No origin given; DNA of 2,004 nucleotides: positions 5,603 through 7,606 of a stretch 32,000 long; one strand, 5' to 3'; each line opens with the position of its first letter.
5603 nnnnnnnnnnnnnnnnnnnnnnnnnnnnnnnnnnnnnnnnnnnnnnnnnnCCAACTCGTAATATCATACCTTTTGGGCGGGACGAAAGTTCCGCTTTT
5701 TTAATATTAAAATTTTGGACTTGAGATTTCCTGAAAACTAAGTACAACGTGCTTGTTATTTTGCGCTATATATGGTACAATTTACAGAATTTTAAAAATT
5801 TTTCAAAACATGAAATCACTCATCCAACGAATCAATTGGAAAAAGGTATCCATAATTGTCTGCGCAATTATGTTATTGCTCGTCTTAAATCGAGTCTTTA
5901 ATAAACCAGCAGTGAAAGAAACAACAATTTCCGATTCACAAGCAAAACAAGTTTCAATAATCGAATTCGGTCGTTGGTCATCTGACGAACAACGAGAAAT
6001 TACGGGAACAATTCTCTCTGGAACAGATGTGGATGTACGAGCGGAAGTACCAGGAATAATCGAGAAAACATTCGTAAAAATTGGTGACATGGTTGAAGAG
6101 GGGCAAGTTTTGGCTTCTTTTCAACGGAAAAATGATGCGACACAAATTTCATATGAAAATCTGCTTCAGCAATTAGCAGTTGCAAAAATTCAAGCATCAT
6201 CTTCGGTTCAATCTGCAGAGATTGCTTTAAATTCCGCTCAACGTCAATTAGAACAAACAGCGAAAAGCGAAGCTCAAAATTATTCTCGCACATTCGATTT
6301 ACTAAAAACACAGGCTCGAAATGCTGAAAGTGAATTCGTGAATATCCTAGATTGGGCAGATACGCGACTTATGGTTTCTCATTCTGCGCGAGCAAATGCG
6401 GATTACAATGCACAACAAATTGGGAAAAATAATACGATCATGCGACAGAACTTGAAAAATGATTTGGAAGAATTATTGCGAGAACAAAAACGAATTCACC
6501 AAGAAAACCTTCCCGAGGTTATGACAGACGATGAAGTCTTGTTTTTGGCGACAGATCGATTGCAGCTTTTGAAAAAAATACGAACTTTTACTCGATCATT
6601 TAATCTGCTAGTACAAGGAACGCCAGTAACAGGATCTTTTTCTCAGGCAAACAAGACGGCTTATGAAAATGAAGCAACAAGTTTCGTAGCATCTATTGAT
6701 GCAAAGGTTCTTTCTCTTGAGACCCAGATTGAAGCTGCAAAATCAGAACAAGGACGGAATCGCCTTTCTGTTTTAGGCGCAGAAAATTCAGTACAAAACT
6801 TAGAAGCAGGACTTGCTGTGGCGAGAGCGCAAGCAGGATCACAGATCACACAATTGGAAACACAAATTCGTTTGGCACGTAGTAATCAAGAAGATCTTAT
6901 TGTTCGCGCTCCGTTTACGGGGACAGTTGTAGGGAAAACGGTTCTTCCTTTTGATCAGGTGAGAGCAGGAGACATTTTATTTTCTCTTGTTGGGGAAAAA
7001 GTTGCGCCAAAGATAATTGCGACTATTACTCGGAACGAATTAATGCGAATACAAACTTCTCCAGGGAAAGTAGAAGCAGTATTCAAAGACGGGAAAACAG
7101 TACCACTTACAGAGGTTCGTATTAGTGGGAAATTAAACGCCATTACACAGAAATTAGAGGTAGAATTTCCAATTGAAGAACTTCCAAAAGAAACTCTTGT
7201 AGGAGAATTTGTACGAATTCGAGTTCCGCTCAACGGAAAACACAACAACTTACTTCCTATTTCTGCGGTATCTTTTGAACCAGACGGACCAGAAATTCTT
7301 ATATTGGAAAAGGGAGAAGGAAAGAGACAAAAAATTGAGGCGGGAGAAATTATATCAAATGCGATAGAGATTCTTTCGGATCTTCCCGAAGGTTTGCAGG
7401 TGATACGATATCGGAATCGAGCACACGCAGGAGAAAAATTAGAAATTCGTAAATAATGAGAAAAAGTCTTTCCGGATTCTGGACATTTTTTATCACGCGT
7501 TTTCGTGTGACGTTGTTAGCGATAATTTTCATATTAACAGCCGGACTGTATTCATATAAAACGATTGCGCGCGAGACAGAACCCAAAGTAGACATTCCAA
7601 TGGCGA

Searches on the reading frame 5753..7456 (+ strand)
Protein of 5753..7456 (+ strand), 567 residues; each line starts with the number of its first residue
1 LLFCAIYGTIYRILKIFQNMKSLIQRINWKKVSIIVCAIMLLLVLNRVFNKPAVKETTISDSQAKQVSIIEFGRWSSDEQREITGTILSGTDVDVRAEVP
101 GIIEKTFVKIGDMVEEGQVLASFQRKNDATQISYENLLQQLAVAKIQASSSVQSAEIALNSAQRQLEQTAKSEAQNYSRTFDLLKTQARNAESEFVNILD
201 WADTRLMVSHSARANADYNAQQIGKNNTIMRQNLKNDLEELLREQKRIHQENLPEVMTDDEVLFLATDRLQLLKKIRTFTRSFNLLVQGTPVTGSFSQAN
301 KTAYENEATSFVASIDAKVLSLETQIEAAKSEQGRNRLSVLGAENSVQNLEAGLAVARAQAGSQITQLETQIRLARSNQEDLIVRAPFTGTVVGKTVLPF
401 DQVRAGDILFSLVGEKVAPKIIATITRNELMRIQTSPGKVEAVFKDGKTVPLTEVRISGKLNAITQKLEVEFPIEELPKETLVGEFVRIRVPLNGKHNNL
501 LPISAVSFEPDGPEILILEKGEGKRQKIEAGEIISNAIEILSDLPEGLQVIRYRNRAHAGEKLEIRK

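Call 9: search_protein_families(library=pfam, proteins=[window:5753-7456:+], max_evalue=0.01)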
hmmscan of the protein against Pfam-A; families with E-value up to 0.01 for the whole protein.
window:5753-7456:+ (567 aa): 4 families
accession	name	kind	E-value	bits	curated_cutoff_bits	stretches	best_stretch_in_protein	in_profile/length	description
PF13437.12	HlyD_3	-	7.9e-08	33.4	22.2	1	384-477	2-96/106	HlyD family secretion protein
PF13533.13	Biotin_lipoyl_2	-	7.8e-07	29.2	29.8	1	95-122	3-30/32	Biotin-lipoyl like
PF16576.10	HlyD_D23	-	1.7e-05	24.7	30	1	93-172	20-92/214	Barrel-sandwich domain of CusB or HlyD membrane-fusion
PF00364.28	Biotin_lipoyl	-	0.0078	16.5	22.1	0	93-121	43-71/73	Biotin-requiring enzyme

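Call 50: search_protein_families(library=ncbifam, proteins=[window:5753-7456:+], max_evalue=1)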
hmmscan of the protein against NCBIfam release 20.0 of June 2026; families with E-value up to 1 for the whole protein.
window:5753-7456:+ (567 aa): 21 families
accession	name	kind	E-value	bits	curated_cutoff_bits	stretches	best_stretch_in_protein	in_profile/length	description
TIGR01730.1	RND_mfp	subfamily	3.4e-29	101.8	94.9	2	316-551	70-306/322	efflux RND transporter periplasmic adaptor subunit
TIGR00999.1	8a0102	subfamily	5.6e-11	42.1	319.3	1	358-551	67-263/271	CzcB/NccB family metal efflux transporter periplasmic adaptor subunit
NF008606.0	PRK11578.1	equivalog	1.4e-07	31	342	1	32-178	12-147/371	macrolide transporter subunit MacA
TIGR00998.1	8a0101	subfamily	2.2e-07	30.2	390.8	2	278-416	130-239/334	EmrA/EmrK family multidrug efflux transporter periplasmic adaptor subunit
TIGR01843.1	type_I_hlyD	subfamily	1.5e-06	27.4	208.65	2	100-249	51-206/422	HlyD family type I secretion periplasmic adaptor subunit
NF002939.0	PRK03598.1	equivalog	2.5e-06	26.9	393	2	322-447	144-267/332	secretion protein HlyD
TIGR02971.1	heterocyst_DevB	subfamily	1.2e-05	24.8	129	1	103-251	27-170/327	ABC exporter membrane fusion protein, DevB family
TIGR01348.1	PDHac_trf_long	equivalog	0.00017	20.3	552.1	1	91-177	196-280/587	dihydrolipoyllysine-residue acetyltransferase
NF007785.0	PRK10476.1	equivalog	0.00021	20.3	376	1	346-435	172-261/347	multidrug transporter subunit MdtN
NF006761.0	PRK09282.1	domain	0.00028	19.5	402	2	88-122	517-551/591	pyruvate carboxylase subunit B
NF045904.1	RND-peri-MexE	equivalog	0.00061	18.8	714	1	55-178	26-143/390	multidrug efflux RND transporter periplasmic adaptor subunit MexE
NF008814.0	PRK11854.1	equivalog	0.00076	18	722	1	92-155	43-106/637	pyruvate dehydrogenase complex dihydrolipoyllysine-residue acetyltransferase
TIGR01347.1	sucB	equivalog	0.0011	18.3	378.65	1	92-191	43-145/404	dihydrolipoyllysine-residue succinyltransferase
NF004547.1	PRK05889.1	equivalog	0.0012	19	75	1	93-123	40-70/71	biotin/lipoyl-binding carrier protein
NF010643.0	PRK14040.1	subfamily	0.0014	17.1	892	1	325-425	471-570/595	oxaloacetate decarboxylase subunit alpha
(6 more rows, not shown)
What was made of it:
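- On Accessory peptide of a heavy-metal (HME) RND system: All are below the curated cut-offs (call 50).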
